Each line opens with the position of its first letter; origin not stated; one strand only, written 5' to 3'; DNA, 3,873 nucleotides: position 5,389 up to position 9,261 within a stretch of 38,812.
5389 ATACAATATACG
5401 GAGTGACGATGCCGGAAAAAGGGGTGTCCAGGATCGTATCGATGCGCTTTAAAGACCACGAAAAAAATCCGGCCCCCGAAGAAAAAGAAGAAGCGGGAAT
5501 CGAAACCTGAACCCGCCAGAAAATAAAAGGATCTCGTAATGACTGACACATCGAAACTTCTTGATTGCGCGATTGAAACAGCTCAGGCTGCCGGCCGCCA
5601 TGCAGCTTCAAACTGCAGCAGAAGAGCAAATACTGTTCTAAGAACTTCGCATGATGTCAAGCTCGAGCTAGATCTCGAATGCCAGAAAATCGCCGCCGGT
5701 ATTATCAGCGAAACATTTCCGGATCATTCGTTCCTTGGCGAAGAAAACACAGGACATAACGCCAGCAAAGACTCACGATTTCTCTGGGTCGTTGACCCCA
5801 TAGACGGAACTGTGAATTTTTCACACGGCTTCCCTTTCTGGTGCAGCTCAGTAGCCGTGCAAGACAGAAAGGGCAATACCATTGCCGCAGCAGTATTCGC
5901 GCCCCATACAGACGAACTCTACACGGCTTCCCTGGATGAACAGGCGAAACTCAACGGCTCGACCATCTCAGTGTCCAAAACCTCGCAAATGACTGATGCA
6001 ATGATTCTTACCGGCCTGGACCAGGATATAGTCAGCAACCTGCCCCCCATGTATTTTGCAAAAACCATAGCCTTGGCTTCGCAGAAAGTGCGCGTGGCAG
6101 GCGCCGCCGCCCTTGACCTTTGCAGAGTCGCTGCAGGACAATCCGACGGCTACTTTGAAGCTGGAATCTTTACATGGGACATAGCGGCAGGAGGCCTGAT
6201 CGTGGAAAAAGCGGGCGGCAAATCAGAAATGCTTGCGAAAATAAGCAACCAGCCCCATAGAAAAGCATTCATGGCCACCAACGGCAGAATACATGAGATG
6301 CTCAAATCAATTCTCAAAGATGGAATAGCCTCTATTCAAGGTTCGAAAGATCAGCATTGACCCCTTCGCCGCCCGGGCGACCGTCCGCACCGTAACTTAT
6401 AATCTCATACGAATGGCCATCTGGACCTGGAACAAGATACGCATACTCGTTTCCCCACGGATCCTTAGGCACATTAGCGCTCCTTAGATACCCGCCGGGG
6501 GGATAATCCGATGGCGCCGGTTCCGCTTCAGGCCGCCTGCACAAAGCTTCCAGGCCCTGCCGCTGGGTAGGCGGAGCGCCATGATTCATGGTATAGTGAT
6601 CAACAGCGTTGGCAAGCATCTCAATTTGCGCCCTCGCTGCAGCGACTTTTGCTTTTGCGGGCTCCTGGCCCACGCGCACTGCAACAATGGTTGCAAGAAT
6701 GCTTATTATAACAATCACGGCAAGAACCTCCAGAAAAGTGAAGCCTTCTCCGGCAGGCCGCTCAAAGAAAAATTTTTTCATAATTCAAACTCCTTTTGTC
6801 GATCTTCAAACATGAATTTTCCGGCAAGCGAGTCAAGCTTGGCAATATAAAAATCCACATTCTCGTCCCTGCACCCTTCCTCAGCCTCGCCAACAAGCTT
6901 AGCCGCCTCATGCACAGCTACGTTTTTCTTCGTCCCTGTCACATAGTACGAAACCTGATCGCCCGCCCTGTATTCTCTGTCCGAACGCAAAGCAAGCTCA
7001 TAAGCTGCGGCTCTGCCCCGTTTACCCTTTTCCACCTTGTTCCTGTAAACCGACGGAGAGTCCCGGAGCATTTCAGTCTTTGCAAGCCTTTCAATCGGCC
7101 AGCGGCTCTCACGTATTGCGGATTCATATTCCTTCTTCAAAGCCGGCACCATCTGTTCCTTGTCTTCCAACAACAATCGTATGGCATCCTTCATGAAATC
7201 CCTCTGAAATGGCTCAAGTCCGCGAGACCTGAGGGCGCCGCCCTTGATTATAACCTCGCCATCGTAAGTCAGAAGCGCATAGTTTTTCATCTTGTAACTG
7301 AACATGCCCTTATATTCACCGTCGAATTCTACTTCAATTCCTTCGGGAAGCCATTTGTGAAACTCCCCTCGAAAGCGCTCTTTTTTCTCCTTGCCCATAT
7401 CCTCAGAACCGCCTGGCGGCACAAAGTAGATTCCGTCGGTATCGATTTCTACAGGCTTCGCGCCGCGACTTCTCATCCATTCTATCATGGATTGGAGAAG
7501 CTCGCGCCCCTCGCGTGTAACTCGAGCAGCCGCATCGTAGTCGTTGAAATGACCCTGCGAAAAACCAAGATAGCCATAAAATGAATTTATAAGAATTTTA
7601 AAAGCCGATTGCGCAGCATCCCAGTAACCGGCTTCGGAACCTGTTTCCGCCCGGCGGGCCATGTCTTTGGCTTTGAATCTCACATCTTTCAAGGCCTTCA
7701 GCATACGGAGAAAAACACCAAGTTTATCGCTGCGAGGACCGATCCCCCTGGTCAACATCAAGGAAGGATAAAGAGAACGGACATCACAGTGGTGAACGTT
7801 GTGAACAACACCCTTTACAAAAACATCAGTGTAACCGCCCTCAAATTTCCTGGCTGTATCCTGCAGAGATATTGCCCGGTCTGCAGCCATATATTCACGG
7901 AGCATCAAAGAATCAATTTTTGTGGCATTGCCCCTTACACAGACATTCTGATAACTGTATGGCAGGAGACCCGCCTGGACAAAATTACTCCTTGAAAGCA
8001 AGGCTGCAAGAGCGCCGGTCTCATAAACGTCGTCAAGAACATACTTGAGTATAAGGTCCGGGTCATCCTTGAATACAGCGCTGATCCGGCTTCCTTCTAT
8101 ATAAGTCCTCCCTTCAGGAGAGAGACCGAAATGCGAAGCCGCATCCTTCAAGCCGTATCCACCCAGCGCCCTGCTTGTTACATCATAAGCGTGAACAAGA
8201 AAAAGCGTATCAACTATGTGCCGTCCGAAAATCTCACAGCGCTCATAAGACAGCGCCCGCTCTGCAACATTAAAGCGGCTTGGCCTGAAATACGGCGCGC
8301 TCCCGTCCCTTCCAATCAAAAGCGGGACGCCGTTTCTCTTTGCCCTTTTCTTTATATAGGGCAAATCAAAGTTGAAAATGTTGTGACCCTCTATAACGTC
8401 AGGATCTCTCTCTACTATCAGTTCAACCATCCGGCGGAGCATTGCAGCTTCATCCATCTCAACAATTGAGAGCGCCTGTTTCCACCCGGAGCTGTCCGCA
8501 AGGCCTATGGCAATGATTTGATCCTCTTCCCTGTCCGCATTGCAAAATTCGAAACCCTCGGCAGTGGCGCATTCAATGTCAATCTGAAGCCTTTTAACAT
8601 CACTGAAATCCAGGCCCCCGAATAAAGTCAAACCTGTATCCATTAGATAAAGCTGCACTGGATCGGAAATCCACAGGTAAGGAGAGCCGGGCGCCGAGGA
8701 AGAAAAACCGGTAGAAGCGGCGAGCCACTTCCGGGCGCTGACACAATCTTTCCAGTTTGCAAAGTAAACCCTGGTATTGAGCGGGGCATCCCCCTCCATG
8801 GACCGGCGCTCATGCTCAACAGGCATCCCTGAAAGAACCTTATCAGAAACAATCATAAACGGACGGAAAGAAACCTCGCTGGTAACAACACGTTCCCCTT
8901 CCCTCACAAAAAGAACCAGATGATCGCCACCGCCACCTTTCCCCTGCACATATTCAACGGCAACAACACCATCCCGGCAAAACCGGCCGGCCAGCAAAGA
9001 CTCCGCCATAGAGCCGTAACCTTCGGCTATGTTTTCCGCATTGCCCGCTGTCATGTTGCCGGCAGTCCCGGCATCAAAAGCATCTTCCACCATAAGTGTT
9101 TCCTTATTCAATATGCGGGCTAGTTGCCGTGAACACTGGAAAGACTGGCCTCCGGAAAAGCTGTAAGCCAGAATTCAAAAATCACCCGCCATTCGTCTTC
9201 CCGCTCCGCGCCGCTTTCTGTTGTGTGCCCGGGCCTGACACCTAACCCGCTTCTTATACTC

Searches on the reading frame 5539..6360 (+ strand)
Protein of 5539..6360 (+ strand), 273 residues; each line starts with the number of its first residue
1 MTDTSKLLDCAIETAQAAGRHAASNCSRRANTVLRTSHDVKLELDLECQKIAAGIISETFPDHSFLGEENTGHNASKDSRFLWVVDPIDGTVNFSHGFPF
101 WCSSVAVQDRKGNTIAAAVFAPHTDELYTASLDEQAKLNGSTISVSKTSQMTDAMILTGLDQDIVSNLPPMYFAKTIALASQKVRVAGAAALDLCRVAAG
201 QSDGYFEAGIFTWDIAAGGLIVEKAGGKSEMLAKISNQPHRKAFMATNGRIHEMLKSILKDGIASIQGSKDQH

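Call 12: search_protein_families(library=pfam, proteins=[window:5539-6360:+], max_evalue=0.0001)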
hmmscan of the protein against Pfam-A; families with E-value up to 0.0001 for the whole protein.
window:5539-6360:+ (273 aa): 1 family
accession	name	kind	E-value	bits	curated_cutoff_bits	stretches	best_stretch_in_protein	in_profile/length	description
PF00459.30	Inositol_P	-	8e-52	176.8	27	1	4-253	2-260/271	Inositol monophosphatase family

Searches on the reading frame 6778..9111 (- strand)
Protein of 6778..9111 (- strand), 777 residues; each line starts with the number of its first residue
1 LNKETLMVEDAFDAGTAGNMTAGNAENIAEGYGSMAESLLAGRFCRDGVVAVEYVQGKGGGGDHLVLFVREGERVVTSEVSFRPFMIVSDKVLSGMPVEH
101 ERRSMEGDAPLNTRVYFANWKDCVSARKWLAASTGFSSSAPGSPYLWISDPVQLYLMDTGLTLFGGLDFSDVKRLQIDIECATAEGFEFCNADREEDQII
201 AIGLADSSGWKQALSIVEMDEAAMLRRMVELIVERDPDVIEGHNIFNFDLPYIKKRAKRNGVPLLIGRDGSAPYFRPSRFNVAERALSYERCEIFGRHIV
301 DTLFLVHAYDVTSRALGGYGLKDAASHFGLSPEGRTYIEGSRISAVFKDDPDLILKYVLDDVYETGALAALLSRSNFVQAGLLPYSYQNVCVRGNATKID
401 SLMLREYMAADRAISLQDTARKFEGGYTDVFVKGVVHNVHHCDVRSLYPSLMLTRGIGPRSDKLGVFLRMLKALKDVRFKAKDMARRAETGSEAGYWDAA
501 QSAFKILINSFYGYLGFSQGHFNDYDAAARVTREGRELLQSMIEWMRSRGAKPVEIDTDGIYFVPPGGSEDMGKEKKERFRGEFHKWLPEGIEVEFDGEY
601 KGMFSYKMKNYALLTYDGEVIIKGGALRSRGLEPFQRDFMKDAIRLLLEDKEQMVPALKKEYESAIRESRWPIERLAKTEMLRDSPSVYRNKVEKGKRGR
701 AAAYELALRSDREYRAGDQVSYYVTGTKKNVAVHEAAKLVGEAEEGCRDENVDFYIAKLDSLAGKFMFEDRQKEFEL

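Call 12: search_protein_families(library=pfam, proteins=[window:6778-9111:-], max_evalue=0.0001)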
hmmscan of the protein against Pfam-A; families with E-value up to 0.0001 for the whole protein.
window:6778-9111:- (777 aa): 2 families
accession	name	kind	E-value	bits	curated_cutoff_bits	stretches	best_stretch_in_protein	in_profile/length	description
PF00136.26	DNA_pol_B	-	3.6e-25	89.1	23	1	464-759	117-442/453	DNA polymerase family B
PF03104.25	DNA_pol_B_exo1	-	2.7e-17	63.4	23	1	172-306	64-228/242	DNA polymerase family B, exonuclease domain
